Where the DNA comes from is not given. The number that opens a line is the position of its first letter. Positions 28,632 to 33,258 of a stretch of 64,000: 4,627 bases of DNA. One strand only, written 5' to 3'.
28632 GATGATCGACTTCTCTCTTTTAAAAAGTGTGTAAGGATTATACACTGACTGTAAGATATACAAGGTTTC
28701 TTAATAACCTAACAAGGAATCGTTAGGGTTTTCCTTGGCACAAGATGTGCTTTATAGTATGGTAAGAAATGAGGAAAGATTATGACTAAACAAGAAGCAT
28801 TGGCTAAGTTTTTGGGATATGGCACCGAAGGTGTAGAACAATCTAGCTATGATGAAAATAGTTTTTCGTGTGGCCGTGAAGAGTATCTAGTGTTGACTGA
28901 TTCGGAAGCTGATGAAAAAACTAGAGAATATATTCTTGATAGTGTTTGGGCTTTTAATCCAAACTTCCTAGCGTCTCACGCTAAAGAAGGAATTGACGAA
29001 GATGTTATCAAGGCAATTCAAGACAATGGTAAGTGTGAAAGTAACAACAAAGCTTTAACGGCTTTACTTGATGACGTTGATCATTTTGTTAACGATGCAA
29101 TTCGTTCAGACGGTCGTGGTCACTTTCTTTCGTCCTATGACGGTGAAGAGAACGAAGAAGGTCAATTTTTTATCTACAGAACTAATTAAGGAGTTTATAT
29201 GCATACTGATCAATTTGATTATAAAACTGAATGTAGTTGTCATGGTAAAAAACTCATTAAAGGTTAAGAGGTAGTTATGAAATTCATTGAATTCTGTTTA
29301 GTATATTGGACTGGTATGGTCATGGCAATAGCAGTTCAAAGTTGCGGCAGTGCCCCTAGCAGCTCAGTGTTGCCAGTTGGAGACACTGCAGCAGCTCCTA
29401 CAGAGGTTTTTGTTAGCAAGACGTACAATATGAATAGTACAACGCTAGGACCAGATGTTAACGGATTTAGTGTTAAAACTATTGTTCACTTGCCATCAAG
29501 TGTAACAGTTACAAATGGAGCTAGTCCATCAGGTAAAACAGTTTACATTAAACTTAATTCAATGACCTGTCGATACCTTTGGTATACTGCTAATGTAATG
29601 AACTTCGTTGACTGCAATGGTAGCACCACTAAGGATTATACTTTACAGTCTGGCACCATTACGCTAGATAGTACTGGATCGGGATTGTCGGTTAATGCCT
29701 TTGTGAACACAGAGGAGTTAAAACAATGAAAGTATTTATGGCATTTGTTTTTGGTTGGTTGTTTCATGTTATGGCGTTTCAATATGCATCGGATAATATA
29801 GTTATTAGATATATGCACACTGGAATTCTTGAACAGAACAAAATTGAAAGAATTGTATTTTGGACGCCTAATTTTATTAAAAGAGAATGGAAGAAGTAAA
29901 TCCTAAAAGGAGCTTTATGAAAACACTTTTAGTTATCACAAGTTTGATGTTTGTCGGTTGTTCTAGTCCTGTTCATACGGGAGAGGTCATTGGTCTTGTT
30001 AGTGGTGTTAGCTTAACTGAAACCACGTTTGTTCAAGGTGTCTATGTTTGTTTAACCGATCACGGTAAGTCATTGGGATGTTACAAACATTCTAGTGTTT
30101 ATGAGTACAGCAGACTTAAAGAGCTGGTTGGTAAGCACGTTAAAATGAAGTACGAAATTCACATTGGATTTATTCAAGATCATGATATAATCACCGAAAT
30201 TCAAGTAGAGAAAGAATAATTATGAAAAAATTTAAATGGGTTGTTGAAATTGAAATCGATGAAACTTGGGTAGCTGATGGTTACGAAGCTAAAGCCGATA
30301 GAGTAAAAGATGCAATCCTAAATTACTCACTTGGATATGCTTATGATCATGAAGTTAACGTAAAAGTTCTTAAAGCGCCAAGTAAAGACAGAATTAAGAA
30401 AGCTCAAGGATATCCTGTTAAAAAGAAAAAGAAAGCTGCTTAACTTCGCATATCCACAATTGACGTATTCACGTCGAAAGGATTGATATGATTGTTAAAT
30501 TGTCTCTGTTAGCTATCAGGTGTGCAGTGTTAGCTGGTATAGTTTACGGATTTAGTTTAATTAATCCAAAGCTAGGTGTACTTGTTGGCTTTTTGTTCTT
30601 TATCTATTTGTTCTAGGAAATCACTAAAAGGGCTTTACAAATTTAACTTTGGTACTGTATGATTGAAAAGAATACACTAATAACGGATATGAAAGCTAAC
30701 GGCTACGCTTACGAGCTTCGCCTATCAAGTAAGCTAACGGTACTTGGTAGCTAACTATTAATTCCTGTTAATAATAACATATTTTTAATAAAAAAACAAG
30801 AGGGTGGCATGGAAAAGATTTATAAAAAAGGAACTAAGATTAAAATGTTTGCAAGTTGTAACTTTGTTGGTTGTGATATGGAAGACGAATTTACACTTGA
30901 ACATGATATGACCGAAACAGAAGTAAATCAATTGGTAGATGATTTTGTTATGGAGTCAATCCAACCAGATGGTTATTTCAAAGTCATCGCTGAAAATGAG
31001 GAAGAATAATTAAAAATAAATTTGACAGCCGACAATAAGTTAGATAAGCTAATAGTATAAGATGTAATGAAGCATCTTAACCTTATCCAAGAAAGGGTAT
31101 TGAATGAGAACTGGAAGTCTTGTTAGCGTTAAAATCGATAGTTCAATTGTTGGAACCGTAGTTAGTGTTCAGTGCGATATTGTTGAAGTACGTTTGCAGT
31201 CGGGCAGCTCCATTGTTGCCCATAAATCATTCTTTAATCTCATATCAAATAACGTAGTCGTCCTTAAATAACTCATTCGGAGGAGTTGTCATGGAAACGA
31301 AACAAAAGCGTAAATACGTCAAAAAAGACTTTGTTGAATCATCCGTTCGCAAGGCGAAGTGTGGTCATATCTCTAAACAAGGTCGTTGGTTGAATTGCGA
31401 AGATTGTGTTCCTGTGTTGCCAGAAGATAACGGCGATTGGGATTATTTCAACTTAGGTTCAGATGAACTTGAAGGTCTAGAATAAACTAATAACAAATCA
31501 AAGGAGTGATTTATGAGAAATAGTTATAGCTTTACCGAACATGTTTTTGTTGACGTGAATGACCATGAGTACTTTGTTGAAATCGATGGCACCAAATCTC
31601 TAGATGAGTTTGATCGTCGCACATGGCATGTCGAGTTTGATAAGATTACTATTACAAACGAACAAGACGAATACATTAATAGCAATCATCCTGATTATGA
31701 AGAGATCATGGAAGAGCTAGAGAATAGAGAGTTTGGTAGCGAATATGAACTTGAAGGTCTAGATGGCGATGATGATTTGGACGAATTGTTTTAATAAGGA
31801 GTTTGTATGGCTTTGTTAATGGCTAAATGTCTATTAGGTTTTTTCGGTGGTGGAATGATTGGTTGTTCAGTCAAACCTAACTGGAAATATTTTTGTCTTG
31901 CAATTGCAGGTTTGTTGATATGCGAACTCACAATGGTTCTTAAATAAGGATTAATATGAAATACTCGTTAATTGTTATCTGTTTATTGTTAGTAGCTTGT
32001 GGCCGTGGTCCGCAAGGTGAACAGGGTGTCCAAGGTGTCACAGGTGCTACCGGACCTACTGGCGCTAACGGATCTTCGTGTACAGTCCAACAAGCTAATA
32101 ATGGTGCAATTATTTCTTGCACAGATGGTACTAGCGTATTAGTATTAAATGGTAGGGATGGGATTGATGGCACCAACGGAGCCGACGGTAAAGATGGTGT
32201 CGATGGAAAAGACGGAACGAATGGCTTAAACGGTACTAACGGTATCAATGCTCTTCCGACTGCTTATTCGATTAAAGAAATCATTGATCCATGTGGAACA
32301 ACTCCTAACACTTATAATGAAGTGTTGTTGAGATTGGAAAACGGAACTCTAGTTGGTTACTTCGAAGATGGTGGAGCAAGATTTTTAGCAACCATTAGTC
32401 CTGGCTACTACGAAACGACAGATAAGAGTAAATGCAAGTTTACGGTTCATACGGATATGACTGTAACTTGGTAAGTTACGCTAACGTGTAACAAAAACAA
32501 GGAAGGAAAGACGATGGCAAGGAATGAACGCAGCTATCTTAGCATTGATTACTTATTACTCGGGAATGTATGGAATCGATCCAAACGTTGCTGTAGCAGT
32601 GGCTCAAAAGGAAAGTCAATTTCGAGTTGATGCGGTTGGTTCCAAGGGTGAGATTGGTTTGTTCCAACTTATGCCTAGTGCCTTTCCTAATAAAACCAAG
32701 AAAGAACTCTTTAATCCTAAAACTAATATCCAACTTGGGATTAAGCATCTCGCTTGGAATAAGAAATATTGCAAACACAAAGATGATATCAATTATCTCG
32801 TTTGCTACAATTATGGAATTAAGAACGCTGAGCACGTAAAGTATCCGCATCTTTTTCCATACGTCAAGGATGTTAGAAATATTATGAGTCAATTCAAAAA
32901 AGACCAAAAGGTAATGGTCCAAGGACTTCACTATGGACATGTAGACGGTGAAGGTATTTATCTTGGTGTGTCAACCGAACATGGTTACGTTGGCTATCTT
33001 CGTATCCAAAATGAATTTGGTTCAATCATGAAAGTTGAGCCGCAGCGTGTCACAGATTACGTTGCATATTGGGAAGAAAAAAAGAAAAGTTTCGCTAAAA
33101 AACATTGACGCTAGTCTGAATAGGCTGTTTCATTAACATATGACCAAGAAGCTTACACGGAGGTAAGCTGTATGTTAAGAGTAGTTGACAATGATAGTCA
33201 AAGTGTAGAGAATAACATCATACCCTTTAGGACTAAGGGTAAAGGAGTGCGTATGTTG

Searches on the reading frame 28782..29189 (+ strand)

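Call 35: search_protein_families(library=phrogs, proteins=[window:28782-29189:+], max_evalue=0.01)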
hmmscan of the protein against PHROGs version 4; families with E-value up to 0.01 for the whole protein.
window:28782-29189:+ (135 aa): 1 family
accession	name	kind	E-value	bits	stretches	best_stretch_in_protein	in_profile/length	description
phrog_15770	-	unknown function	1.2e-08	36.3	1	31-125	31-136/149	-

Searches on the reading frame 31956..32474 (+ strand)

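Call 35: search_protein_families(library=phrogs, proteins=[window:31956-32474:+], max_evalue=0.01)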
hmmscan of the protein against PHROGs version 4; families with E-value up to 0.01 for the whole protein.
window:31956-32474:+ (172 aa): 27 families (the best 25 are shown)
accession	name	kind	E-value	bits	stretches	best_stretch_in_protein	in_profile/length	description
phrog_5073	-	tail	3.6e-11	43.8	1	17-106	305-370/519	tail fiber protein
phrog_25979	-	unknown function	1.6e-09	38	1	17-89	204-274/521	-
phrog_26346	-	unknown function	9.3e-09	35.5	1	16-100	191-272/659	-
phrog_819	-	tail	6.4e-08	32.2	1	18-98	648-724/1024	tail protein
phrog_3904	-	tail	5.1e-07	29.3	1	17-123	674-739/1086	tail fiber protein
phrog_6320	-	tail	6.3e-06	26.2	1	18-40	188-210/745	tail fiber protein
phrog_1806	-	tail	7.1e-06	26.5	1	18-96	142-215/276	collagen like minor tail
phrog_18350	-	tail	1.4e-05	25.9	1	64-98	97-140/253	tail fiber protein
phrog_26246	-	tail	1.6e-05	25.2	1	64-96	123-155/329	tail protein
phrog_29268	-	unknown function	1.9e-05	24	1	20-100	417-521/653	-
phrog_36982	-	unknown function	2.8e-05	23.2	1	16-116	240-337/944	-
phrog_32779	-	unknown function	3e-05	23.9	1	66-119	229-281/555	-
phrog_1658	-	unknown function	3.2e-05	24.8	1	13-105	38-112/239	-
phrog_17587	-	tail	6.5e-05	22.6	1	15-96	348-423/641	tail fiber protein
phrog_28263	-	tail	0.0002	19.7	1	18-100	607-689/1400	tail fiber protein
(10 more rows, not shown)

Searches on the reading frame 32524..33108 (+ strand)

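Call 35: search_protein_families(library=phrogs, proteins=[window:32524-33108:+], max_evalue=0.01)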
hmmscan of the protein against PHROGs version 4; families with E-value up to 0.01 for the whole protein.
window:32524-33108:+ (194 aa): 17 families
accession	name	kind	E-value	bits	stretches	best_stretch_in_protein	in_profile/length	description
phrog_669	-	lysis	2.2e-11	42.8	1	16-128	932-1057/1946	endolysin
phrog_21776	-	other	2.8e-10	41.3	1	4-99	93-210/238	transglycosylase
phrog_19890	-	unknown function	1e-09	39.2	1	15-124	120-235/248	-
phrog_28981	-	other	1e-08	36.1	1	7-107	93-193/210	transglycosylase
phrog_14342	-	tail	1.8e-08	35.4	1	7-102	143-237/272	lytic tail fiber protein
phrog_32437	-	unknown function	4.4e-08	34.3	1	13-104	80-175/205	-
phrog_13449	-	other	4.9e-08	33.8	1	9-105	11-105/269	transglycosylase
phrog_19349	-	unknown function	1.4e-07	32.6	1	2-104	67-172/204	-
phrog_2013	-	tail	5e-07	29.8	1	8-80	471-545/657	lytic tail protein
phrog_28014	-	unknown function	5.8e-06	27.1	1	9-99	38-129/224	-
phrog_28504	-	tail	1.1e-05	25.4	1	3-98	231-326/597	lytic tail fiber protein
phrog_342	-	head and packaging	1.7e-05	24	1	15-135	25-150/1235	internal virion protein with endolysin domain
phrog_21143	-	tail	8.3e-05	22.1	1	13-103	12-102/576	lytic tail fiber protein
phrog_11561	-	unknown function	0.00038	19.9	1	17-87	334-411/853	-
phrog_38211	-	other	0.0004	20.9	1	15-79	64-129/219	transglycosylase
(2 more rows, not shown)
